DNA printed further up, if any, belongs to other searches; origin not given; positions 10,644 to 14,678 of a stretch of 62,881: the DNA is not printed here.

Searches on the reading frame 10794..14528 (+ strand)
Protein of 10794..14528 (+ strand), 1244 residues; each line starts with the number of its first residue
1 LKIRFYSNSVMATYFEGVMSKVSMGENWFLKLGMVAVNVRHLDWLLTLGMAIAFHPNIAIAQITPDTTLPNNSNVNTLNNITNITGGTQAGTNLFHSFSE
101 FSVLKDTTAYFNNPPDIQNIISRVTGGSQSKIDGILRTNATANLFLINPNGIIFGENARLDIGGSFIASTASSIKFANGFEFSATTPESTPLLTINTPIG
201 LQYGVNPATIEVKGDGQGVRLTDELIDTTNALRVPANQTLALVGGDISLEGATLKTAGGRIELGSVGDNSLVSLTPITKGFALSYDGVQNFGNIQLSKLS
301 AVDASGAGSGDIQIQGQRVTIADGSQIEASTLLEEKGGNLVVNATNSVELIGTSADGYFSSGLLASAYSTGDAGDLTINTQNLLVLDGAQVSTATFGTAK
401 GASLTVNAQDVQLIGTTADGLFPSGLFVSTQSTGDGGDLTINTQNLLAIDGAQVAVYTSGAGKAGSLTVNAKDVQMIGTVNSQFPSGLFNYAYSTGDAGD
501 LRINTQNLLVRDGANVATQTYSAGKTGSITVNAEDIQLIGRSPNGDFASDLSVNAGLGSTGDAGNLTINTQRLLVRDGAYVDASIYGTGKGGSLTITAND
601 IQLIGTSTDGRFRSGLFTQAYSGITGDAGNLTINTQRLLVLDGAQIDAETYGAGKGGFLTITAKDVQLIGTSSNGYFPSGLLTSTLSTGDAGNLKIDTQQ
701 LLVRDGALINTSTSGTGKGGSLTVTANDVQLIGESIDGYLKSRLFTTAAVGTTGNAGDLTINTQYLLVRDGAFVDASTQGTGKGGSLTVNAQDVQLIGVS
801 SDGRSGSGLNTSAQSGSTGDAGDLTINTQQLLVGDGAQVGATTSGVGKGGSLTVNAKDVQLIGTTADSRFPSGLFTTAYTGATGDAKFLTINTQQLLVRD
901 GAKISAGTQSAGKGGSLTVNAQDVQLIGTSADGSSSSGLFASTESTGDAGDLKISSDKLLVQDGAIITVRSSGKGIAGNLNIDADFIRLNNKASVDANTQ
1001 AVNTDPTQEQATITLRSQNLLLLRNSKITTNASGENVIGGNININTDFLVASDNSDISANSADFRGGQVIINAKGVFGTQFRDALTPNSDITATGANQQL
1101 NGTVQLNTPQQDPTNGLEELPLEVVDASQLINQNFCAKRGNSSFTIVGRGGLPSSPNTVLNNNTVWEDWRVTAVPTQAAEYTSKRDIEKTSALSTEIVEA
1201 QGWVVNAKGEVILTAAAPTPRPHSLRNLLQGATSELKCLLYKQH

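Call 6: search_protein_families(library=pfam, proteins=[window:10794-14528:+], max_evalue=0.01)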
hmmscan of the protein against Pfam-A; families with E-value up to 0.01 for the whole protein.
window:10794-14528:+ (1244 aa): 1 family
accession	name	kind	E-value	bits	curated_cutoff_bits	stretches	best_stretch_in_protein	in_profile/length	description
PF05860.19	TPS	-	9.8e-67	225.9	33.5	1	61-314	1-252/252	TPS secretion domain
